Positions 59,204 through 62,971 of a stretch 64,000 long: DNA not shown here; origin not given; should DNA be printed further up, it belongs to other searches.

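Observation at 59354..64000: Tat-exported NarG/NxrA-like enzyme with non-canonical FS0 ligand set (C-x3-D-x3-C) and an unknown ORF wedged between alpha and beta subunits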

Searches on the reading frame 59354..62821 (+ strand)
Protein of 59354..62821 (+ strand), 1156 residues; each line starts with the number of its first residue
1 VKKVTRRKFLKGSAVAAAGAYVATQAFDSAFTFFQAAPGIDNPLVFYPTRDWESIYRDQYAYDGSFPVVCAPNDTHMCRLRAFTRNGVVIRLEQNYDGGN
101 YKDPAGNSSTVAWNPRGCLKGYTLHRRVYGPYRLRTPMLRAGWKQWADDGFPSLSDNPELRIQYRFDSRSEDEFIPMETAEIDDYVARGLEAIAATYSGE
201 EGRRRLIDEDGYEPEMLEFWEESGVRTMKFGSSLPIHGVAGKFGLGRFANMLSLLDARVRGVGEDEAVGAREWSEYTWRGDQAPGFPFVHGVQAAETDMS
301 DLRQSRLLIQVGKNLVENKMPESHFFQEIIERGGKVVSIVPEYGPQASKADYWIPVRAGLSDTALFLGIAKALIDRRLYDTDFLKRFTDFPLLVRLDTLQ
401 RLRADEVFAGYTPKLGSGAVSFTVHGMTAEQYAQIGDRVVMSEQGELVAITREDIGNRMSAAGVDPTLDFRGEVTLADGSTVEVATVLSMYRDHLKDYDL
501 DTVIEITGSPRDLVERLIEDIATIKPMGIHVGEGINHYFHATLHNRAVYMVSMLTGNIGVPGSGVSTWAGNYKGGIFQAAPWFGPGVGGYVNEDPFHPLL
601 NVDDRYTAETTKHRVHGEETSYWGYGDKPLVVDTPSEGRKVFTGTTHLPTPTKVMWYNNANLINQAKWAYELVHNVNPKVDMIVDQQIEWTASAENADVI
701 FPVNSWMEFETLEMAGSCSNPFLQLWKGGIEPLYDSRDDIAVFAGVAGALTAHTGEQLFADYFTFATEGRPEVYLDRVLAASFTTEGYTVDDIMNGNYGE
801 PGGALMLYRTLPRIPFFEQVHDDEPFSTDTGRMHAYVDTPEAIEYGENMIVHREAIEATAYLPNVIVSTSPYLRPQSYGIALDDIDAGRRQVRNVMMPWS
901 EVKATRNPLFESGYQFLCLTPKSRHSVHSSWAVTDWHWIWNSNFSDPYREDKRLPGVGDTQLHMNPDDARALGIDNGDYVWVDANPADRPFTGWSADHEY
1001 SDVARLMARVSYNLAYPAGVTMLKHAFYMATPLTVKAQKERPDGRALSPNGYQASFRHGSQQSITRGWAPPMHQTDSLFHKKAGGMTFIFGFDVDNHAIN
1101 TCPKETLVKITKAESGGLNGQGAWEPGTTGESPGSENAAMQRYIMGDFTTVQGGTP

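Call 6: search_protein_families(library=pfam, proteins=[window:59354-62821:+], max_evalue=0.01)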
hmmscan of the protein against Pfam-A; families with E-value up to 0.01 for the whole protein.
window:59354-62821:+ (1156 aa): 3 families
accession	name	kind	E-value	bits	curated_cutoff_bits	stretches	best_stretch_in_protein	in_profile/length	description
PF00384.28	Molybdopterin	-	1.7e-21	77.1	24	1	293-747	96-351/353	Molybdopterin oxidoreductase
PF10518.14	TAT_signal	-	0.00029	21.1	22.7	1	3-20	1-18/21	TAT (twin-arginine translocation) pathway signal sequence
PF01568.27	Molydop_binding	-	0.00076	19.9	26.8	1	959-983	29-53/110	Molydopterin dinucleotide binding domain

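Call 7: search_protein_families(library=ncbifam, proteins=[window:59354-62821:+], max_evalue=0.01)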
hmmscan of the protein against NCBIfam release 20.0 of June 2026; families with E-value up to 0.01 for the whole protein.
window:59354-62821:+ (1156 aa): 22 families
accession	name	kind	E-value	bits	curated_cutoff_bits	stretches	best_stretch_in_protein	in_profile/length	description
TIGR03479.1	DMSO_red_II_alp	subfamily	4.7e-94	316.1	984.75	3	268-747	188-640/913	molybdopterin-dependent oxidoreductase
NF042978.1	EthbenzDh_ebdA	equivalog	3.8e-44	150.7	2000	2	302-571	244-485/977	ethylbenzene dehydrogenase subunit alpha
TIGR02166.1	dmsA_ynfE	subfamily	2.7e-40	138.2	777.7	4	280-387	187-298/794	DMSO/selenate family reductase complex A subunit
TIGR01580.1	narG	equivalog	3.4e-36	124.3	1084.15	4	268-406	209-344/1235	nitrate reductase subunit alpha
TIGR01591.1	Fdh-alpha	equivalog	6.8e-24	83.9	666.25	3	290-389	141-240/672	formate dehydrogenase subunit alpha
NF011566.1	PRK14990.1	exception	5.9e-22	77.5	1600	3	283-387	210-318/814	dimethylsulfoxide reductase subunit A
TIGR00509.1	bisC_fam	subfamily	1.2e-21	76.7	1017.55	2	640-751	401-511/772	molybdopterin guanine dinucleotide-containing S/N-oxide reductase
NF041885.1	selenate_YnfE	exception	4.2e-21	74.5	1675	2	285-387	200-305/805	selenate/tellurate reductase subunit YnfE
TIGR01553.1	formate-DH-alph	equivalog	2.5e-19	68.6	814.2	2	294-414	211-327/1009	formate dehydrogenase-N subunit alpha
NF012032.0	PRK15488.1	equivalog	2.4e-18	65.5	694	1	300-388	192-281/759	thiosulfate reductase PhsA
NF041884.1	selenate_YnfF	exception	6.6e-18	64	1650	2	287-387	195-298/798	selenate/tellurate reductase subunit YnfF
NF041513.1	formate_DH_Act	exception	2.3e-17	62.1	1400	1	289-570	197-474/1067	formate dehydrogenase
NF010055.0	PRK13532.1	equivalog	1.3e-12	46.8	904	1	477-740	317-561/830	nitrate reductase catalytic subunit NapA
NF011682.0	PRK15102.1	equivalog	1.2e-10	40.2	909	1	531-748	363-566/829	trimethylamine-N-oxide reductase TorA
NF047855.1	AssmNtatRedNasC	equivalog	2.9e-10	39.1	1100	1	297-388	173-263/708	assimilatory nitrate reductase catalytic subunit NasC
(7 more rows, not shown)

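Call 8: search_solved_structures(query=window:59354-62821:+, max_evalue=0.001, show_alignments=3)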
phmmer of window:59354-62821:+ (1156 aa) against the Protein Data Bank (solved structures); distinct sequences matched with E-value up to 0.001: 39.
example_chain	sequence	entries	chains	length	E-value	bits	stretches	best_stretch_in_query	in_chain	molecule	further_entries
7b04_B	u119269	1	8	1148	0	1470.9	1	3-1151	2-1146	Nitrite oxidoreductase subunit A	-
4ydd_A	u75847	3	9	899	3.9e-52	180.4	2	268-748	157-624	DMSO reductase family type II enzyme, molybdopterin subunit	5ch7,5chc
5e7o_A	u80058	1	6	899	9.3e-52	179.1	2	268-748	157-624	DMSO reductase family type II enzyme, molybdopterin subunit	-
2ivf_A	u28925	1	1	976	1.4e-39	138.9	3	312-411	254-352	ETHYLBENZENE DEHYDROGENASE ALPHA-SUBUNIT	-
3ir5_A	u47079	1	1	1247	1.8e-27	98.7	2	268-398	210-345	Respiratory nitrate reductase 1 alpha chain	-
3ir6_A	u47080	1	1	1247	3.8e-26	94.3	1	268-398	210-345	Respiratory nitrate reductase 1 alpha chain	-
1q16_A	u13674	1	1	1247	7.6e-26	93.3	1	268-398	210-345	Respiratory nitrate reductase 1 alpha chain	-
1r27_A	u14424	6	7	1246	7.6e-26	93.3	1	268-398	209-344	Respiratory nitrate reductase 1 alpha chain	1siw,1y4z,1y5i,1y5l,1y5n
3ir7_A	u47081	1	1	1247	1.2e-25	92.7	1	268-398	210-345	Respiratory nitrate reductase 1 alpha chain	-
3egw_A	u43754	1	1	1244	1.2e-25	92.7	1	268-398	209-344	Respiratory nitrate reductase 1 alpha chain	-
8rcg_A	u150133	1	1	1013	2.5e-13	51.9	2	291-395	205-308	Formate dehydrogenase, alpha subunit, selenocysteine-containing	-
8cm7_A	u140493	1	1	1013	3.2e-13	51.5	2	291-395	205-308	Formate dehydrogenase, alpha subunit, selenocysteine-containing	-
9rk0_A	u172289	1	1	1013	3.4e-13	51.4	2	290-395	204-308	Formate dehydrogenase, alpha subunit, selenocysteine-containing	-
9rjy_A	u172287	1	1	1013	3.9e-13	51.2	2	291-395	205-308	Formate dehydrogenase, alpha subunit, selenocysteine-containing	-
6sdr_A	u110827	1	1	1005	4e-13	51.2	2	291-395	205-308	Formate dehydrogenase, alpha subunit, selenocysteine-containing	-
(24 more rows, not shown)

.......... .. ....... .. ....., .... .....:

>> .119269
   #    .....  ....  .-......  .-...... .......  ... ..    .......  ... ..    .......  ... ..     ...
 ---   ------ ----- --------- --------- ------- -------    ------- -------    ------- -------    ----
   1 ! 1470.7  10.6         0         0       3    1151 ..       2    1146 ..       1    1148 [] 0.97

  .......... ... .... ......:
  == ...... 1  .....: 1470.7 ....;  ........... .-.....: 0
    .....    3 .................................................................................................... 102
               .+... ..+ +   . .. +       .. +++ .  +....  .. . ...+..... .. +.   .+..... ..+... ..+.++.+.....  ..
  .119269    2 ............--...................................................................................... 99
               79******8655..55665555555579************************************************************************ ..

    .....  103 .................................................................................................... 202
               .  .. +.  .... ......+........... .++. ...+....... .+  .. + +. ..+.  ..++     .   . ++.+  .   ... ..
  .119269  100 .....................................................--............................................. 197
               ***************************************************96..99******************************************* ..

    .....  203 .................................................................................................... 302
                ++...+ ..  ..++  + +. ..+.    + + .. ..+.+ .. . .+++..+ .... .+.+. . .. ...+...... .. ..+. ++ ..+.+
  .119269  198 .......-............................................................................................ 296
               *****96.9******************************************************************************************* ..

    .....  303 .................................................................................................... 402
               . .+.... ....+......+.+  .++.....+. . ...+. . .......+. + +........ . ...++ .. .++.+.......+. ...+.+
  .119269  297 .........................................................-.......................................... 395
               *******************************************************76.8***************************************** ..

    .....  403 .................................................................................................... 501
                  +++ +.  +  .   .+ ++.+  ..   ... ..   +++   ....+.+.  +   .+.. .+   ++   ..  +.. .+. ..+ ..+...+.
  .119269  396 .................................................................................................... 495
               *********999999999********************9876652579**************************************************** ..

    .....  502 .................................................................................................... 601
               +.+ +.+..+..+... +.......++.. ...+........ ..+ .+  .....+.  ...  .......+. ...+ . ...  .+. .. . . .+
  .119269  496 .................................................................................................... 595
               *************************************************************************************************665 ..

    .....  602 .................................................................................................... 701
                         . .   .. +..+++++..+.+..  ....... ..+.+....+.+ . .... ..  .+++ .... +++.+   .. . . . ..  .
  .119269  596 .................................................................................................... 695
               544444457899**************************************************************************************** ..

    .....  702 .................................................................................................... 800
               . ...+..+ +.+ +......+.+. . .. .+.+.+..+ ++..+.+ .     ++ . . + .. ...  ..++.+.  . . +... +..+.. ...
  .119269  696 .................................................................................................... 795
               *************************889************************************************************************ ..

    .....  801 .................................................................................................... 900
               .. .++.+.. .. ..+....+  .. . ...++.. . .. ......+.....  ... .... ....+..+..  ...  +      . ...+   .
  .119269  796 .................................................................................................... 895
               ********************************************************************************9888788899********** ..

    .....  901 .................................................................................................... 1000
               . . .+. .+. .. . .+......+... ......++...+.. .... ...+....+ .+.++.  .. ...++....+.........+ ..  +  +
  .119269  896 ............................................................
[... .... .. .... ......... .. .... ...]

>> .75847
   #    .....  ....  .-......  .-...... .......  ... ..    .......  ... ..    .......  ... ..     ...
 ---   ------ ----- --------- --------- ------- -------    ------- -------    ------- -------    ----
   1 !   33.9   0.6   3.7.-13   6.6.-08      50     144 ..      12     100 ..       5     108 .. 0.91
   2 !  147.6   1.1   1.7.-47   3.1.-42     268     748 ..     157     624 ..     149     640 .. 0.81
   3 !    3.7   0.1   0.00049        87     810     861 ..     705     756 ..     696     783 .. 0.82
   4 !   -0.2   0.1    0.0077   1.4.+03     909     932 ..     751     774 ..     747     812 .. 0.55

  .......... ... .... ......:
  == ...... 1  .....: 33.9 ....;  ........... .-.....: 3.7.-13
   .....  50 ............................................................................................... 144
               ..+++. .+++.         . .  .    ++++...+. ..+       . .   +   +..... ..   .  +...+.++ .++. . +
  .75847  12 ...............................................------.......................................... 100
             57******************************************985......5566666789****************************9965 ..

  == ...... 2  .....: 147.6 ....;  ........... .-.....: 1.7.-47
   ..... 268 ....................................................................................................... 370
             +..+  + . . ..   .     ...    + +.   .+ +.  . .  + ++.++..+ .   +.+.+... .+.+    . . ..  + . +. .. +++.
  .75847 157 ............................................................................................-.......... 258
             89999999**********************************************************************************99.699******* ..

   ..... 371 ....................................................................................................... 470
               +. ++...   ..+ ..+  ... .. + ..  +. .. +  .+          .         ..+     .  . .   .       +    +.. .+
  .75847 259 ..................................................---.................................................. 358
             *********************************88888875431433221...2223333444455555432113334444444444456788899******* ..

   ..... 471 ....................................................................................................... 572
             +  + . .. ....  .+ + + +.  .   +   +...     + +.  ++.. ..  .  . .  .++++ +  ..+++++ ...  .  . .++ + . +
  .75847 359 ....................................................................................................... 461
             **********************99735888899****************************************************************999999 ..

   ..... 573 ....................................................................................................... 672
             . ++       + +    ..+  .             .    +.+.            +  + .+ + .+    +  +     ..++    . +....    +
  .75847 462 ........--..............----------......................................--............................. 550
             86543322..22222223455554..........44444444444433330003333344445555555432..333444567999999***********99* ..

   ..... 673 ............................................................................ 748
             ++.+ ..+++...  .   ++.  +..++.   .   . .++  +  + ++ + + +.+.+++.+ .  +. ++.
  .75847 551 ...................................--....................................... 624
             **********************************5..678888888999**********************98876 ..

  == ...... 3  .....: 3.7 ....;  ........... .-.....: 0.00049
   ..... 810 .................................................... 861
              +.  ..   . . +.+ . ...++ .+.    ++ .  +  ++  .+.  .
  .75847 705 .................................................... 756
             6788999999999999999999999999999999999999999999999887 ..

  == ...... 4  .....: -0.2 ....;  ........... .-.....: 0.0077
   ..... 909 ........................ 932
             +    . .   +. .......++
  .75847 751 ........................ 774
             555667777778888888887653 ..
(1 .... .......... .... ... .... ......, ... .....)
